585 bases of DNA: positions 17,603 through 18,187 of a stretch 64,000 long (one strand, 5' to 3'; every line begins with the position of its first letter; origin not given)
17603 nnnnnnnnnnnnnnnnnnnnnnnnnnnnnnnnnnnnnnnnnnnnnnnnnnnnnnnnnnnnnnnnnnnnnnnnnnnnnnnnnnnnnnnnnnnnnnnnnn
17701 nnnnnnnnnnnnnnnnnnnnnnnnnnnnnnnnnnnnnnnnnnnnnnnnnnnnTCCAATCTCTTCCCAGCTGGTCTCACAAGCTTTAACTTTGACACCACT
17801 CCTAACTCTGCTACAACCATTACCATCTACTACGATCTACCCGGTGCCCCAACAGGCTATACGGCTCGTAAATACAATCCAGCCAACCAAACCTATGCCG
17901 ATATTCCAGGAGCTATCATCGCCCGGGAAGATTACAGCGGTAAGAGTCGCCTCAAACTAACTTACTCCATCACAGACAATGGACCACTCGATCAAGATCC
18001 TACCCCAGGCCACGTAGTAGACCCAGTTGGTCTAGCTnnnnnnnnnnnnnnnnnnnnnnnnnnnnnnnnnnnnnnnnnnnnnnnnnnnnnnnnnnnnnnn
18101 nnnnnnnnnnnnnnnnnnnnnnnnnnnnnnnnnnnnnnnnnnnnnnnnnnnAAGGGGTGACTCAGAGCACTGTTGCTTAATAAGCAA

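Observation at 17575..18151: Shared C-terminal 'stalk + LAxTG' sorting module on three unrelated surface-protein architectures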

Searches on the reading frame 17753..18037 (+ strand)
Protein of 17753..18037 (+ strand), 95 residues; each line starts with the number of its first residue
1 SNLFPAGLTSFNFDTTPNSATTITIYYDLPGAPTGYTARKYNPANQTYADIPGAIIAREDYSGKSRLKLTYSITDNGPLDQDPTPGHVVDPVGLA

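Call 51: search_protein_representatives(alignment_id=A2)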
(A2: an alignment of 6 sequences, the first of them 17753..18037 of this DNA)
Query: 6 sequences, 95 profile positions. Proteins with E-value up to 0.001 (for the whole library): 1448; up to 1e-10: 831; up to 1e-30: 37. The best 150 are listed.
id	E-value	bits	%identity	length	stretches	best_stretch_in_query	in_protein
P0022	3.0e-43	162.3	-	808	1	1-95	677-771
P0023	1.4e-42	160.2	-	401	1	1-95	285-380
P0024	3.9e-38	146.0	-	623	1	2-94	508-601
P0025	4.8e-38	145.7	-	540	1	1-95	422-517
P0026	5.6e-38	145.4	-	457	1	2-95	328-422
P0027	2.1e-37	143.6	-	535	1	2-95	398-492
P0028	4.8e-37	142.5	-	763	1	3-95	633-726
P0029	1.4e-36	141.0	-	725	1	2-95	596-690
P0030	2.9e-36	140.0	-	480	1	3-95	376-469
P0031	3.0e-36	139.9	-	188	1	3-95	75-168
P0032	4.2e-36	139.4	-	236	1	3-95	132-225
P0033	5.6e-36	139.0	-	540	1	1-95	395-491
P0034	9.0e-36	138.4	-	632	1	3-95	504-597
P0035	1.0e-35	138.2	-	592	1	3-95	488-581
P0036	1.3e-35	137.9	-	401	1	2-95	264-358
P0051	2.8e-31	124.0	-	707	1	3-95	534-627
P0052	3.0e-31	123.9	-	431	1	1-95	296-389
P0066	9.8e-30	119.0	-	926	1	2-95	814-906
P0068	2.1e-29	117.9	-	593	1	2-95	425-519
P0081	2.0e-28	114.8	-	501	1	2-95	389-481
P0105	3.6e-27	110.8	-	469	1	3-95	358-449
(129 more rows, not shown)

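Call 70: find_related_loci(query=A2, collection=metagenome_contigs, flank=10000)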
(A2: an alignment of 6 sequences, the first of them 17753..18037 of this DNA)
Query A2 (95 aa) in metagenome_contigs; peptide patterns used: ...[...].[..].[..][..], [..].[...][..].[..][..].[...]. (x = any residue, [..] = any of these).
234 stretches matched a pattern; 20 encode a relative of the query (tblastn E <= 1e-3); 20 distinct loci.
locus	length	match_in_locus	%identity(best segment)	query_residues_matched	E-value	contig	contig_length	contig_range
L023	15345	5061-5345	67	2-95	2e-37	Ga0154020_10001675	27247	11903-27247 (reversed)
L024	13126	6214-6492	67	4-95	6e-37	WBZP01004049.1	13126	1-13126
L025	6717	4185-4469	67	2-95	1e-36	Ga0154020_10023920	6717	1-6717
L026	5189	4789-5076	64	1-95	4e-35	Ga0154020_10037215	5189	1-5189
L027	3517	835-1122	57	1-95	2e-32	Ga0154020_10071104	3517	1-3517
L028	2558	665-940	49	4-95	9e-24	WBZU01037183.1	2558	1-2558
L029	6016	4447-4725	47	4-95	6e-22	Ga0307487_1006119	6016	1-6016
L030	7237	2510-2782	45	4-95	8e-21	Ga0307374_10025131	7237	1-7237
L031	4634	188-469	44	3-95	1e-20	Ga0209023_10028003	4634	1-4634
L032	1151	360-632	47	4-95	1e-20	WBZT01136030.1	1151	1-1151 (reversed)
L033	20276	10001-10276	45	4-95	7e-20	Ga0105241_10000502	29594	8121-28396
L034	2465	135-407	41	4-95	1e-18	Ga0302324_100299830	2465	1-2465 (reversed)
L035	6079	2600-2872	43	4-95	3e-18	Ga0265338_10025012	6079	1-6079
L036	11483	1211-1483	42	4-95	1e-17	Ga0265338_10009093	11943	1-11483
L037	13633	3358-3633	46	4-94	2e-17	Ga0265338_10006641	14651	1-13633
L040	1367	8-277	40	4-94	5e-16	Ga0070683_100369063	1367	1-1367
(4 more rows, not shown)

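Call 72: search_protein_families(library=ncbifam, proteins=[L023:8507-9403:+, L024:6610-7281:+, L027:2628-3320:+, L030:2950-3615:-, L033:8096-8806:-, L040:430-1095:-, L037:7471-8139:-, L037:5017-5748:+], max_evalue=0.001)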
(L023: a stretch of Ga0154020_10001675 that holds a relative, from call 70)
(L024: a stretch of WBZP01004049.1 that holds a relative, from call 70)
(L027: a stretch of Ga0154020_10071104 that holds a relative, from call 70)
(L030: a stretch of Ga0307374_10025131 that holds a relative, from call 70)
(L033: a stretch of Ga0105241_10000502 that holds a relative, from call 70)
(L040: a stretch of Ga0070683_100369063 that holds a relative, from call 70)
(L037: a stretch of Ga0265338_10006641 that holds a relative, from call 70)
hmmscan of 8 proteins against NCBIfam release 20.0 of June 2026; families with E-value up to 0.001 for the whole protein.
L023:8507-9403:+ (299 aa): 6 families
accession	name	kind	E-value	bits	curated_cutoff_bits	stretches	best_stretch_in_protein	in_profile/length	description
TIGR01076.1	sortase_fam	subfamily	5.7e-10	39.1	39.35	1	114-240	2-123/136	sortase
NF058671.1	sortase_SrtD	exception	8.2e-10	38.6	140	1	107-228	59-168/187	class D sortase, LPxTATN-specific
NF033746.1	class_D_sortase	subfamily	8.1e-09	35.4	165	1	108-242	6-131/135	class D sortase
NF033747.1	class_E_sortase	subfamily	9.2e-09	35.4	160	1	131-245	93-206/211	class E sortase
NF033745.1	class_C_sortase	subfamily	5.9e-07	29.4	160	1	112-241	93-217/220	class C sortase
TIGR03784.1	marine_sortase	equivalog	0.00079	19.1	158.25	0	175-239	102-171/174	class GN sortase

L024:6610-7281:+ (224 aa): 5 families
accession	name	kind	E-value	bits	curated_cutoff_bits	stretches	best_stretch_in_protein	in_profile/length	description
NF033746.1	class_D_sortase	subfamily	3.8e-10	39.7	165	1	87-223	6-133/135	class D sortase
NF058671.1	sortase_SrtD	exception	5.3e-10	39.3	140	1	88-222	61-186/187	class D sortase, LPxTATN-specific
TIGR01076.1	sortase_fam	subfamily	5.4e-10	39.2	39.35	1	93-220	2-124/136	sortase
NF033747.1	class_E_sortase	subfamily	2.4e-08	34.1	160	1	110-223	93-205/211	class E sortase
NF033745.1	class_C_sortase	subfamily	5.3e-08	32.9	160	1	91-221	93-218/220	class C sortase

L027:2628-3320:+ (231 aa): 5 families
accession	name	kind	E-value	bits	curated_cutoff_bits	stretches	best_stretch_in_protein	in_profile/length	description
NF058671.1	sortase_SrtD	exception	1.1e-12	48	140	1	94-228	62-186/187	class D sortase, LPxTATN-specific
NF033746.1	class_D_sortase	subfamily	3.2e-12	46.4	165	1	91-229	5-133/135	class D sortase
TIGR01076.1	sortase_fam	subfamily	3.3e-12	46.4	39.35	1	98-214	2-112/136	sortase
NF033745.1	class_C_sortase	subfamily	9.8e-12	45.1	160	1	96-215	93-206/220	class C sortase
NF033747.1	class_E_sortase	subfamily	3.3e-11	43.4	160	1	98-214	73-190/211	class E sortase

L030:2950-3615:- (222 aa): 6 families
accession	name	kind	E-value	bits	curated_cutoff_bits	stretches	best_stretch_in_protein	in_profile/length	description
NF033748.1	class_F_sortase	subfamily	3.5e-32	111.2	166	1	70-218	7-154/155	class F sortase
NF033747.1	class_E_sortase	subfamily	1.3e-09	38.2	160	1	77-218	74-205/211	class E sortase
TIGR01076.1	sortase_fam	subfamily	4e-06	26.7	39.35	1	110-214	28-123/136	sortase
NF058671.1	sortase_SrtD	exception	7.4e-06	25.7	140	1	110-197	92-168/187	class D sortase, LPxTATN-specific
NF033745.1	class_C_sortase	subfamily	8.4e-05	22.4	160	1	121-203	134-210/220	class C sortase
NF033746.1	class_D_sortase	subfamily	0.00025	20.9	165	1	110-198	38-115/135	class D sortase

L033:8096-8806:- (237 aa): 5 families
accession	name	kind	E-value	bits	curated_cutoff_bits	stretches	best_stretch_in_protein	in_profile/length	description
NF033748.1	class_F_sortase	subfamily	1.3e-33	115.9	166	1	84-234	5-154/155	class F sortase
NF033747.1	class_E_sortase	subfamily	4.9e-08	33.1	160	1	31-234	4-205/211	class E sortase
NF033745.1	class_C_sortase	subfamily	2.5e-06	27.4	160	1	140-233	137-219/220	class C sortase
TIGR03784.1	marine_sortase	equivalog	2.4e-05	24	158.25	1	123-215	76-158/174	class GN sortase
NF058671.1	sortase_SrtD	exception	3.8e-05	23.4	140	1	124-213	90-168/187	class D sortase, LPxTATN-specific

L040:430-1095:- (222 aa): 7 families
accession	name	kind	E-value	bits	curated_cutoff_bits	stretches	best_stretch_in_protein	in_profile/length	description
NF033748.1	class_F_sortase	subfamily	2.1e-33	115.1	166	1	69-219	5-154/155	class F sortase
NF058671.1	sortase_SrtD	exception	3.5e-09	36.6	140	1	17-198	3-168/187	class D sortase, LPxTATN-specific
NF033747.1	class_E_sortase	subfamily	5.5e-09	36.2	160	1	69-219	65-205/211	class E sortase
TIGR01076.1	sortase_fam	subfamily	4e-08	33.1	39.35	1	111-215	28-123/136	sortase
NF033746.1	class_D_sortase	subfamily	3.3e-07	30.2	165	1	111-200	38-116/135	class D sortase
TIGR03784.1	marine_sortase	equivalog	4.3e-06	26.5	158.25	1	109-198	77-156/174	class GN sortase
NF033745.1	class_C_sortase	subfamily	0.00014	21.7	160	1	120-204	132-210/220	class C sortase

L037:7471-8139:- (223 aa): 5 families
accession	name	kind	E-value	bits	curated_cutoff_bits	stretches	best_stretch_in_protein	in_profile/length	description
NF033748.1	class_F_sortase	subfamily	3.2e-31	108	166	1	70-221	5-153/155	class F sortase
NF033747.1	class_E_sortase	subfamily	9.2e-08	32.2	160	1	78-219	73-202/211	class E sortase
TIGR01076.1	sortase_fam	subfamily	4.6e-05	23.2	39.35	1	112-218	28-123/136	sortase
NF058671.1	sortase_SrtD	exception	0.00026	20.7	140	1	111-171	91-145/187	class D sortase, LPxTATN-specific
TIGR03784.1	marine_sortase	equivalog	0.00058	19.5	158.25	0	111-179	78-141/174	class GN sortase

L037:5017-5748:+ (244 aa): 2 families
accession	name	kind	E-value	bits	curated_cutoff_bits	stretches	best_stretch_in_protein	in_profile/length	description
NF033748.1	class_F_sortase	subfamily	2.6e-29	101.9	166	1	92-237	6-153/155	class F sortase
TIGR03784.1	marine_sortase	equivalog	1e-05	25.2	158.25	1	131-235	78-173/174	class GN sortase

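Call 73: search_protein_families(library=pfam, proteins=[L023:8507-9403:+, L024:6610-7281:+, L027:2628-3320:+, L030:2950-3615:-, L033:8096-8806:-, L040:430-1095:-, L037:7471-8139:-, L037:5017-5748:+], max_evalue=0.001)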
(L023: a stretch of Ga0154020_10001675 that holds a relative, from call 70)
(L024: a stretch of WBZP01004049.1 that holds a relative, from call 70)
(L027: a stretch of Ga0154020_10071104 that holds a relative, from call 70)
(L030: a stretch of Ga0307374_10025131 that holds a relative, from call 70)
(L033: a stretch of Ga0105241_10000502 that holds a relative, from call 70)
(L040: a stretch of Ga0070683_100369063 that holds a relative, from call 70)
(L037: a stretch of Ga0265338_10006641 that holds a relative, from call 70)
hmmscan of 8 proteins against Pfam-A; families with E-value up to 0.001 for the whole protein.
L023:8507-9403:+ (299 aa): 1 family
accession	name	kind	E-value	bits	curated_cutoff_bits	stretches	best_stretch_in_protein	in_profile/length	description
PF04203.18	Sortase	-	5.4e-17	62.1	26.6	1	115-243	1-123/125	Sortase domain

L024:6610-7281:+ (224 aa): 1 family
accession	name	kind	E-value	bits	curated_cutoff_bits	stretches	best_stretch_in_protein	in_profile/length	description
PF04203.18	Sortase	-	4.5e-18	65.6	26.6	1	94-223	1-124/125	Sortase domain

L027:2628-3320:+ (231 aa): 1 family
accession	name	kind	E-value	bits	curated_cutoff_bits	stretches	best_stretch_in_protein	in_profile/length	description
PF04203.18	Sortase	-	1.1e-19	70.9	26.6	1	99-229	1-124/125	Sortase domain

L030:2950-3615:- (222 aa): 1 family
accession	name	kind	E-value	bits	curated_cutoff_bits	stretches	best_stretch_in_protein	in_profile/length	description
PF04203.18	Sortase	-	1.1e-21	77.3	26.6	1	77-218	1-124/125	Sortase domain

L033:8096-8806:- (237 aa): 1 family
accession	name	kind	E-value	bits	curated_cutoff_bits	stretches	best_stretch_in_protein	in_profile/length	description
PF04203.18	Sortase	-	1e-19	70.9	26.6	1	93-234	1-124/125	Sortase domain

L040:430-1095:- (222 aa): 1 family
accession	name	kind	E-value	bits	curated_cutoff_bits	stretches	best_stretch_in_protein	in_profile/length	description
PF04203.18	Sortase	-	3.5e-21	75.7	26.6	1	78-220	1-125/125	Sortase domain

L037:7471-8139:- (223 aa): 1 family
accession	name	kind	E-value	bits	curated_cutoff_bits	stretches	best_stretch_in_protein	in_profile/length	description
PF04203.18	Sortase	-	2.5e-20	72.9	26.6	1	79-221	1-123/125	Sortase domain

L037:5017-5748:+ (244 aa): 1 family
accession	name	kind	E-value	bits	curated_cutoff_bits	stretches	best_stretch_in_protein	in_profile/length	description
PF04203.18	Sortase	-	2e-14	53.8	26.6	1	100-237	1-123/125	Sortase domain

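Call 75: search_protein_families(library=ncbifam, proteins=[P0023, P0081, P0066, P0105, P0030, P0052, P0068, P0051, P0029], max_evalue=1)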
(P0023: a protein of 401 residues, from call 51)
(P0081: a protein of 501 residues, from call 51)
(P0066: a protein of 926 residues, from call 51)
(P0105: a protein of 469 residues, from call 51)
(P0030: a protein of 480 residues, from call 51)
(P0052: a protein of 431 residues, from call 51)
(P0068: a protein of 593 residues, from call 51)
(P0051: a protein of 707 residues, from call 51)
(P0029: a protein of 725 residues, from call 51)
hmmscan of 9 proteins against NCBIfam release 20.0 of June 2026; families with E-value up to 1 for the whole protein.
P0023 (401 aa): 3 families
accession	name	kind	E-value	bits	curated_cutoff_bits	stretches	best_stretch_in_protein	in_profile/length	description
NF041766.1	choice_anch_U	domain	1.1e-14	55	32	1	284-380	3-91/92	choice-of-anchor U domain-containing protein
NF047961.1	adhesin_HupY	equivalog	7.4e-12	44.2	1250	1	2-75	198-273/978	leucine-rich repeat adhesin HupY/LrrG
NF045861.1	glide_Gli349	exception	2.9e-08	30.9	1750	2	1-40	2711-2750/3169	gliding machinery surface structure protein Gli349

P0081 (501 aa): 2 families
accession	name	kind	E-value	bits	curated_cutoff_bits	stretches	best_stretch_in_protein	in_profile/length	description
NF041766.1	choice_anch_U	domain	2.7e-11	44.2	32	1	386-481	2-91/92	choice-of-anchor U domain-containing protein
TIGR02629.1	L_rham_iso_rhiz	equivalog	0.12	11.2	646.75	1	37-77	58-98/412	L-rhamnose catabolism isomerase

P0066 (926 aa): 7 families
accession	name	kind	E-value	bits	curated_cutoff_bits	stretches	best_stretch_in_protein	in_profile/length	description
NF035926.1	scyF_NHL_VPEP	equivalog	6.1e-65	219.8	350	4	376-475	190-284/376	scytonemin biosynthesis PEP-CTERM protein ScyF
NF033206.1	ScyE_fam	subfamily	1.9e-11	44.1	80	3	171-245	251-321/333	ScyD/ScyE family protein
NF041766.1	choice_anch_U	domain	3e-11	44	32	1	811-906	2-91/92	choice-of-anchor U domain-containing protein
NF000096.1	stregra_B_VgbB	exception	8.9e-09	34.9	600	2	29-101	59-133/295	streptogramin B lyase Vgb(B)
NF000022.1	stregra_B_VgbA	exception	7.6e-07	28.5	600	1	29-99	59-131/299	streptogramin B lyase Vgb(A)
NF047780.1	LIC12708_fam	subfamily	2.9e-06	26.4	150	1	394-463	65-145/391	LIC_12708 family protein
TIGR02604.1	Piru_Ver_Nterm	subfamily_domain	3.4e-06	26.7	122.2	0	384-411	13-40/367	PVC-type heme-binding CxxCH protein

P0105 (469 aa): 3 families
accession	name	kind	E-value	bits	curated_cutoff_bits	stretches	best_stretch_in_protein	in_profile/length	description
NF047961.1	adhesin_HupY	equivalog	5.5e-25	87.6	1250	1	78-228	171-322/978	leucine-rich repeat adhesin HupY/LrrG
NF045861.1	glide_Gli349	exception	2.3e-12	44.4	1750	3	164-226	2680-2743/3169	gliding machinery surface structure protein Gli349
NF041766.1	choice_anch_U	domain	1.1e-10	42.2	32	1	355-449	3-91/92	choice-of-anchor U domain-containing protein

P0030 (480 aa): 3 families
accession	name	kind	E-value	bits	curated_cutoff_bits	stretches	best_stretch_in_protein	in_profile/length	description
NF041766.1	choice_anch_U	domain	1.7e-15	57.6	32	1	375-469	5-91/92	choice-of-anchor U domain-containing protein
NF047961.1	adhesin_HupY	equivalog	2.5e-15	55.7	1250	1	115-191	188-265/978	leucine-rich repeat adhesin HupY/LrrG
NF045861.1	glide_Gli349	exception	8.6e-06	22.6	1750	2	79-141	2687-2750/3169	gliding machinery surface structure protein Gli349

P0052 (431 aa): 2 families
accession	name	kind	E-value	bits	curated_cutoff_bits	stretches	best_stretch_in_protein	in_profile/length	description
NF041766.1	choice_anch_U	domain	2.9e-11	44.1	32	1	295-389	3-91/92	choice-of-anchor U domain-containing protein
NF033846.1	Rumino_NPXTG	domain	0.016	15.5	23.5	1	395-427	2-28/30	NPXTG-anchored protein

P0068 (593 aa): 3 families
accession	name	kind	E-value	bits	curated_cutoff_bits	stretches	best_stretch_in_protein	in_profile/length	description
NF041766.1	choice_anch_U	domain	1.6e-15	57.7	32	1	423-519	3-91/92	choice-of-anchor U domain-containing protein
TIGR01618.1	phage_P_loop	hypoth_equivalog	0.0069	16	138.75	0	105-132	8-35/220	phage nucleotide-binding protein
NF007676.0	PRK10351.1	equivalog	0.027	14.1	174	1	132-212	99-176/195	4'-phosphopantetheinyl transferase AcpT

P0051 (707 aa): 2 families
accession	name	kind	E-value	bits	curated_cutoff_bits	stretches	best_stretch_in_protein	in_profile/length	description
NF041518.1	choice_anch_Q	domain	1.3e-19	70.2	25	1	427-482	3-58/58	choice-of-anchor Q domain-containing protein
NF041766.1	choice_anch_U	domain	7.8e-16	58.7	32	1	530-627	2-91/92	choice-of-anchor U domain-containing protein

P0029 (725 aa): 3 families
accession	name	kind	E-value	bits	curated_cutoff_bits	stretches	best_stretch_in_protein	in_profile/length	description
NF041518.1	choice_anch_Q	domain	3e-23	81.8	25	1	494-549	3-58/58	choice-of-anchor Q domain-containing protein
NF041766.1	choice_anch_U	domain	3.3e-15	56.7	32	1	597-690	6-91/92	choice-of-anchor U domain-containing protein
TIGR03969.1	mycofactocin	equivalog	0.1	12.5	25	1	206-214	10-18/23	mycofactocin precursor MftA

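Call 80: list_cluster_members(proteins=[P0022, P0023, P0024, P0025, P0081, P0066, P0105, P0030, P0029, P0033])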
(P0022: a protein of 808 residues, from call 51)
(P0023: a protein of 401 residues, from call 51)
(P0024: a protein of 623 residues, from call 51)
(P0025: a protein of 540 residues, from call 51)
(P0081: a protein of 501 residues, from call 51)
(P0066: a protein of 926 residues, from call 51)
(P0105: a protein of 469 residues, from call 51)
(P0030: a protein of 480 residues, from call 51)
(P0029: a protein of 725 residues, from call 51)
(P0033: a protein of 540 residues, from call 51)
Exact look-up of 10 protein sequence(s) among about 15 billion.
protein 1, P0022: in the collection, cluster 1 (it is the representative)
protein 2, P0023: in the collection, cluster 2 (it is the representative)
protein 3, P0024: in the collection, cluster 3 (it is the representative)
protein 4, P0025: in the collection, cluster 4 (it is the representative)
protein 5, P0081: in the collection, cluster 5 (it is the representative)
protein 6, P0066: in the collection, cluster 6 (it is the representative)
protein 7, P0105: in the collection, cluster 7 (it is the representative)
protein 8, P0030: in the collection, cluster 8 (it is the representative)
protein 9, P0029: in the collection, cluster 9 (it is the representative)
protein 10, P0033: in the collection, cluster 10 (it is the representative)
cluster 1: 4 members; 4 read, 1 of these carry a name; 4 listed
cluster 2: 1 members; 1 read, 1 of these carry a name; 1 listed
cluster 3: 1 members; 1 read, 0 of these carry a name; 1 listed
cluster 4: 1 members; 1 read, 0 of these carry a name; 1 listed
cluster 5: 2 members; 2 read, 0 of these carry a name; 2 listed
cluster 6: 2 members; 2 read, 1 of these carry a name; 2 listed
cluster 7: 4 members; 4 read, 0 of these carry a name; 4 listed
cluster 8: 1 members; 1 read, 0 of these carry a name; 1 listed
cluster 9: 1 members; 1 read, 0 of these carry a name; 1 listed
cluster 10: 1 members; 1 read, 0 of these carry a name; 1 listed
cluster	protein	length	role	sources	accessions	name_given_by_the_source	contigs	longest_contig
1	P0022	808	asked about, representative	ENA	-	-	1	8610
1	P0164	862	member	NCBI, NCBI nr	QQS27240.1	SMP-30/gluconolactonase/LRE family protein [bacterium] | MAG: SMP-30/gluconolactonase/LRE family protein [bacterium]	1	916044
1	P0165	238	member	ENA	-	-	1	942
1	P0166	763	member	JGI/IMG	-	-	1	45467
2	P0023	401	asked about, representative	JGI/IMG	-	hypothetical protein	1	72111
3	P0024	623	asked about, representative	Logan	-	-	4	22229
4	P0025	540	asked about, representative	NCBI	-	-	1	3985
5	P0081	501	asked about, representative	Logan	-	-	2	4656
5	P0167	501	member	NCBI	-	-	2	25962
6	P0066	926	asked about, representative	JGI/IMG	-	tripartite motif-containing protein 71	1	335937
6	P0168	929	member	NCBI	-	-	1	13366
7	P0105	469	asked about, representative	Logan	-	-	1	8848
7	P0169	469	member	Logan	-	-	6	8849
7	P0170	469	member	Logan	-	-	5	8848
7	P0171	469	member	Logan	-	-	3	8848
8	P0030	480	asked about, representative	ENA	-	-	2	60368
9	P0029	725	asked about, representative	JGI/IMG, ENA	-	-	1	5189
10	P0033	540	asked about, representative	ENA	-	-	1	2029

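Call 84: find_homologous_proteins(query=A4, max_evalue=1e-10)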
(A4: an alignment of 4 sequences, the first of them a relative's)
Query A4 (4 sequences) (224 aa, profile of the alignment): 1493 proteins with E <= 1e-10 among 8000 candidates; the best 120 are listed.
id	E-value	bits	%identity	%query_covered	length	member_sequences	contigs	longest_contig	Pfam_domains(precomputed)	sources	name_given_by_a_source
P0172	9.5e-123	426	67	98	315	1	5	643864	PF04203.19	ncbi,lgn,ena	ncbi:MAG: sortase [Candidatus Saccharibacteria bacterium]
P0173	1.7e-120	419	100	100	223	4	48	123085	PF04203.19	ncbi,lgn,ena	-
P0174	1.3e-108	380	68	93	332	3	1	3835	PF04203.19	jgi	jgi:sortase A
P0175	2.4e-108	379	64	82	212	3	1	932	PF04203.19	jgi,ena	-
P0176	5.9e-108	378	71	82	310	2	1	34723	PF04203.19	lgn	-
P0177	1.4e-107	376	65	97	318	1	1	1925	PF04203.19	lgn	-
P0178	2.7e-106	372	86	83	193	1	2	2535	PF04203.19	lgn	-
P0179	2.8e-106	372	70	82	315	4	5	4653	PF04203.19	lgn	-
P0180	3.4e-103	362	62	98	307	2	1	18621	PF04203.19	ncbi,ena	-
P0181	6.8e-103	361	64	95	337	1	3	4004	PF04203.19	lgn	-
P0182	2.8e-102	359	64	92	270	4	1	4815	PF04203.19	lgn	-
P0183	5.0e-102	358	70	84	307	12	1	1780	PF04203.19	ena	-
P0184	6.5e-102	358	61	98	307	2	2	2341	PF04203.19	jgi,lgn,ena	-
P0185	6.5e-102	358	61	98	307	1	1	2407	PF04203.19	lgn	-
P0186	1.6e-101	357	63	98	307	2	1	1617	PF04203.19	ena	-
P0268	3.7e-74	267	64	73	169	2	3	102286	PF04203.19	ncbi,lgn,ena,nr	ncbi:class E sortase [bacterium]|nr:class E sortase [bacterium]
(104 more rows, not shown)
